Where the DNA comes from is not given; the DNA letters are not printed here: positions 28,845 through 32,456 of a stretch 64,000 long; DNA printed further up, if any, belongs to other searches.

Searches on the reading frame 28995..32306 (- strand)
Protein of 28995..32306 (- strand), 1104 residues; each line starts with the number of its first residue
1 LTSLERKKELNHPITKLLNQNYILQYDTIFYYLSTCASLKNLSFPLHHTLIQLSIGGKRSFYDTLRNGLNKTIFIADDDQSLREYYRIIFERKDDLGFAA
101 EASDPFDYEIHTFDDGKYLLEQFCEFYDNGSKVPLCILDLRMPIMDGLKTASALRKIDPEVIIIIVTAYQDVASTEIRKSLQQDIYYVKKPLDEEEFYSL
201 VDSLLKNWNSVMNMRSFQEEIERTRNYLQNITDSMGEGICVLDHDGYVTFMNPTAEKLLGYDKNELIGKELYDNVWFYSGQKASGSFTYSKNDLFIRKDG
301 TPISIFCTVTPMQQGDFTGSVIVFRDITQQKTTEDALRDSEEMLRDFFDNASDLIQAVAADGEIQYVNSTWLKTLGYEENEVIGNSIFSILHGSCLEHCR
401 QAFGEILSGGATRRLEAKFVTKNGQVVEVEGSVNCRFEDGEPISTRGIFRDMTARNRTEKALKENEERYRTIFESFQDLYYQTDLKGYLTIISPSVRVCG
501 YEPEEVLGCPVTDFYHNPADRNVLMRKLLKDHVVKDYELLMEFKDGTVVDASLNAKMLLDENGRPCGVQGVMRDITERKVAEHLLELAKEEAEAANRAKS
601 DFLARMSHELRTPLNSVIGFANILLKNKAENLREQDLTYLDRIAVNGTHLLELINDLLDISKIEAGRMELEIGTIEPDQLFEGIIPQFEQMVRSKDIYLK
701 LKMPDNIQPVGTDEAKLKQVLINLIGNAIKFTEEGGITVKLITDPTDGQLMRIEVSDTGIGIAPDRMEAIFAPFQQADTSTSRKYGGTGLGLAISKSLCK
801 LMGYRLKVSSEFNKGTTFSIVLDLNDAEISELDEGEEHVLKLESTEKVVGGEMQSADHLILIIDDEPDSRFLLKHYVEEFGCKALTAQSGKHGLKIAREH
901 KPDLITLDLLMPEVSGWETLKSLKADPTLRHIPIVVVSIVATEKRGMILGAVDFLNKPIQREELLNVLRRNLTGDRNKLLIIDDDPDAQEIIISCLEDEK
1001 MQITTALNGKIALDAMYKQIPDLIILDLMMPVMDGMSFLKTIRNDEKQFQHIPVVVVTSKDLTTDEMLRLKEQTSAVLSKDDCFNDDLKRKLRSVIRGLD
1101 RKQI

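Call 7: search_protein_families(library=pfam, proteins=[window:28995-32306:-], max_evalue=0.001)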
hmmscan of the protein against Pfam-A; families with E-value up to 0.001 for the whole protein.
window:28995-32306:- (1104 aa): 11 families
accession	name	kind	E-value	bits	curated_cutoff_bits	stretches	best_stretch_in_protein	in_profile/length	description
PF00072.30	Response_reg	-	6.7e-59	197.3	30.2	3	860-968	1-110/111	Response regulator receiver domain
PF13426.13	PAS_9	-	3.3e-43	146.6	27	3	237-329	2-103/103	PAS domain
PF00989.32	PAS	-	5.6e-37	126.6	22.6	3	228-327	3-113/113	PAS fold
PF02518.31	HATPase_c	-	7.1e-29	100.9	26.4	1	713-825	2-110/111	Histidine kinase-, DNA gyrase B-, and HSP90-like ATPase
PF08448.16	PAS_4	-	3.7e-26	92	23.1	2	348-456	1-109/110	PAS fold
PF08447.18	PAS_3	-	1.5e-19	70.5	25.6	1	366-448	3-88/89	PAS fold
PF00512.31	HisKA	-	2.7e-19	69.4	26.9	1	598-666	1-66/66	His Kinase A (phospho-acceptor) domain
PF13188.13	PAS_8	-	3.5e-17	62.1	21.8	2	227-276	2-51/65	PAS domain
PF24820.1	Diguanyl_cycl_sensor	-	1e-05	25.8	28.1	0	233-271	3-41/109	Diguanylate cyclase-like sensor domain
PF12860.13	PAS_7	-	2.8e-05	24.7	27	0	233-332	2-112/115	PAS fold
PF14598.12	PAS_11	-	0.00011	22.6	25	0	373-430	23-80/109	PAS domain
